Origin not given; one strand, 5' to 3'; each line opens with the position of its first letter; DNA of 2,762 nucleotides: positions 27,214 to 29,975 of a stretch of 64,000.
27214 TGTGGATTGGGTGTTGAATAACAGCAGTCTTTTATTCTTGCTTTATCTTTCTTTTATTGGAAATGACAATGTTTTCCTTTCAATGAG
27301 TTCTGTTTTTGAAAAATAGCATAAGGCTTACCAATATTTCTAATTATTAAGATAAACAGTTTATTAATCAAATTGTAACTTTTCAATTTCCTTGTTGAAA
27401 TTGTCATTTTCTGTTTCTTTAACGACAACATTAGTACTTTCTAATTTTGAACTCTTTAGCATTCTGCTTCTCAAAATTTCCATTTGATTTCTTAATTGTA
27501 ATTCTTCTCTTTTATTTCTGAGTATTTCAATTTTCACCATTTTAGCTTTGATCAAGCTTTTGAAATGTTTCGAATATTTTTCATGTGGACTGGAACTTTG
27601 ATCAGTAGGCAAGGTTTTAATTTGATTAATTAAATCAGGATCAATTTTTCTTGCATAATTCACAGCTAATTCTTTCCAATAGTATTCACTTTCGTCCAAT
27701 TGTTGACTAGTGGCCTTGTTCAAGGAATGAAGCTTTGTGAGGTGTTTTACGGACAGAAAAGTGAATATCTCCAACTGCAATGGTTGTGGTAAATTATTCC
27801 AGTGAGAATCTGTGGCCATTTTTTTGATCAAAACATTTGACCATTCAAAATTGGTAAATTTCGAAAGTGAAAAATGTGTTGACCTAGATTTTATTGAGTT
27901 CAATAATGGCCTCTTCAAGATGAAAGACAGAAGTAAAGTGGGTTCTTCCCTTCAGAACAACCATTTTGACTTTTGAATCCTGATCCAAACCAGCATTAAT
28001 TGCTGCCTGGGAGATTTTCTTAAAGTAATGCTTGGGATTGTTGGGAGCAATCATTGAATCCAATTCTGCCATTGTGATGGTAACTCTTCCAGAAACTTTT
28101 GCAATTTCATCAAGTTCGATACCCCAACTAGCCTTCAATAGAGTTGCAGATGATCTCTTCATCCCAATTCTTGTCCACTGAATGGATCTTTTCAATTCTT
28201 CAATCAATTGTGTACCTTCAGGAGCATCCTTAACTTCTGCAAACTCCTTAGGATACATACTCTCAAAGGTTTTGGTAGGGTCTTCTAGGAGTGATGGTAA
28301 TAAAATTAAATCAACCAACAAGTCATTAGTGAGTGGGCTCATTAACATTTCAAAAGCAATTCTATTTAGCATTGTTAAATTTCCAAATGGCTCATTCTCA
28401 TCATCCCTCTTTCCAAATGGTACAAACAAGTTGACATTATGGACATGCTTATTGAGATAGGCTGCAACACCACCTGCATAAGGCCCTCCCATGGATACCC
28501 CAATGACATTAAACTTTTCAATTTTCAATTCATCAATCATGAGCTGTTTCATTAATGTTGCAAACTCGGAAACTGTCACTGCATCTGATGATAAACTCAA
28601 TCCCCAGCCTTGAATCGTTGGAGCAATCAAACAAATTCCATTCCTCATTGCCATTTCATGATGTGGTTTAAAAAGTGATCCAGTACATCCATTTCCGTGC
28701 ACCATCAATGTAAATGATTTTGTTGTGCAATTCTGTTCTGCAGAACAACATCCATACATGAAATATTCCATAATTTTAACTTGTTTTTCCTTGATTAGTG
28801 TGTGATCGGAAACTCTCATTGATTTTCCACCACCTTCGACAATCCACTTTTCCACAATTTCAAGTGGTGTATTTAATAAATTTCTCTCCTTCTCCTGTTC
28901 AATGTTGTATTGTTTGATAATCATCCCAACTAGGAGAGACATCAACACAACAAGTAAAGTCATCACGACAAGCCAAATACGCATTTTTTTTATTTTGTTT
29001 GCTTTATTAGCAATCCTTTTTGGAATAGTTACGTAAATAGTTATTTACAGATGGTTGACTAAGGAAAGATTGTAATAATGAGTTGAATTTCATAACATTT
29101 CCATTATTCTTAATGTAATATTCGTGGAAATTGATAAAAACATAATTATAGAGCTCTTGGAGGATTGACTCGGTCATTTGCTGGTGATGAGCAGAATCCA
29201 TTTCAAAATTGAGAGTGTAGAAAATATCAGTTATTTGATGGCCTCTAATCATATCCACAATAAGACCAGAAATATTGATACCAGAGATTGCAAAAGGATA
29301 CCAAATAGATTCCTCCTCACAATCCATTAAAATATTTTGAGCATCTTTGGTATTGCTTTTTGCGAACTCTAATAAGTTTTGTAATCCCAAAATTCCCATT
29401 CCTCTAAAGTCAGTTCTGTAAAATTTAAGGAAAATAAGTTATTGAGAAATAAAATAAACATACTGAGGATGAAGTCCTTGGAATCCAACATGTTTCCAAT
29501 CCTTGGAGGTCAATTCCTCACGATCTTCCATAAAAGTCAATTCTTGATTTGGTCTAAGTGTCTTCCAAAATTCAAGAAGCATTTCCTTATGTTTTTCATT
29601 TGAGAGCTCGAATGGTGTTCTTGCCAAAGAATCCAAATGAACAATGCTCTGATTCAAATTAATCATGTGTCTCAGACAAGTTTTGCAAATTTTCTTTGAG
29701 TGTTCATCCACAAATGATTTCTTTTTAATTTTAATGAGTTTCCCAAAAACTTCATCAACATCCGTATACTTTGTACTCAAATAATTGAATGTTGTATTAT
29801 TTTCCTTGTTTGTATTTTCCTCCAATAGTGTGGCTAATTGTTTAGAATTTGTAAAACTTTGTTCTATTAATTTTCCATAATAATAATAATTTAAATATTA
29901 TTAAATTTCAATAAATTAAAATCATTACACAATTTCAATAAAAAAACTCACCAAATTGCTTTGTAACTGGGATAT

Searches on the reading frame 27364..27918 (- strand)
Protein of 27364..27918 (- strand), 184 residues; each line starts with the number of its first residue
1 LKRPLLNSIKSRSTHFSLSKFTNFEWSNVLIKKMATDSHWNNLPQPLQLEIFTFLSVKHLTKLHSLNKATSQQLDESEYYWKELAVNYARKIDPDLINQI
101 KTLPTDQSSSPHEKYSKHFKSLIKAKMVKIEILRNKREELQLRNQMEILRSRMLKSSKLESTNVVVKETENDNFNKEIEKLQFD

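Call 30: search_protein_families(library=pfam, proteins=[window:27364-27918:-], max_evalue=0.01)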
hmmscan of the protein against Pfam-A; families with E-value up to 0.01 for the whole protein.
window:27364-27918:- (184 aa): 2 families
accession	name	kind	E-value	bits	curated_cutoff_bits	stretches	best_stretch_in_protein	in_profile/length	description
PF00646.38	F-box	-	0.00045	20.5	20.5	1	40-80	1-41/43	F-box domain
PF09372.15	PRANC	-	0.0062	17.3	25.8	1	28-63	60-95/97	PRANC domain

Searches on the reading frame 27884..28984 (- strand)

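Call 30: search_protein_families(library=pfam, proteins=[window:27884-28984:-], max_evalue=0.01)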
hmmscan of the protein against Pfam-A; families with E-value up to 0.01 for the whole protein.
window:27884-28984:- (366 aa): 3 families
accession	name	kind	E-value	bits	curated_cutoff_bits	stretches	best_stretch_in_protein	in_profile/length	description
PF12697.13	Abhydrolase_6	-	5.4e-05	24.4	26.3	1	93-355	2-207/217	Alpha/beta hydrolase family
PF00561.26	Abhydrolase_1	-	0.00034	20.8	25.8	1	134-189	48-102/245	alpha/beta hydrolase fold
PF09752.15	ABHD18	-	0.0048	16.5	21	1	136-268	157-243/351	Alpha/beta hydrolase domain containing 18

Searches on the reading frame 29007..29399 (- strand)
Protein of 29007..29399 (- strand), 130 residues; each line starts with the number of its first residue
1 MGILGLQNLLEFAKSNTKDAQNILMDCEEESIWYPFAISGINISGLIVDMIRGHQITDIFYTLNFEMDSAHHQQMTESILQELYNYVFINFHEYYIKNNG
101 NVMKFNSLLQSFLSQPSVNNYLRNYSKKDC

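Call 30: search_protein_families(library=pfam, proteins=[window:29007-29399:-], max_evalue=0.01)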
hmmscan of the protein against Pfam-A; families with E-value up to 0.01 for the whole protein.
window:29007-29399:- (130 aa): 1 family
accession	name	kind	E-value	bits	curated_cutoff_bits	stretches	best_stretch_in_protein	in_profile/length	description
PF04727.18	ELMO_CED12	-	4.6e-20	72.9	23.3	1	1-107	65-174/176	ELMO/CED-12 family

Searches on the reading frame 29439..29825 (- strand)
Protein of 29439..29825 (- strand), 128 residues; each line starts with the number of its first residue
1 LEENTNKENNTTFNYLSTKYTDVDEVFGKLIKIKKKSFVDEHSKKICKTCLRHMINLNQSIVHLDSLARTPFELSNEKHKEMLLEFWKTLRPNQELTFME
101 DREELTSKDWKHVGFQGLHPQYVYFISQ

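Call 30: search_protein_families(library=pfam, proteins=[window:29439-29825:-], max_evalue=0.01)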
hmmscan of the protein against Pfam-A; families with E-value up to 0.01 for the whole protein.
window:29439-29825:- (128 aa): 1 family
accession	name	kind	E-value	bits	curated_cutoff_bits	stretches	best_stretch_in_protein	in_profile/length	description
PF04727.18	ELMO_CED12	-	3.3e-10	40.8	23.3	1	64-121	3-59/176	ELMO/CED-12 family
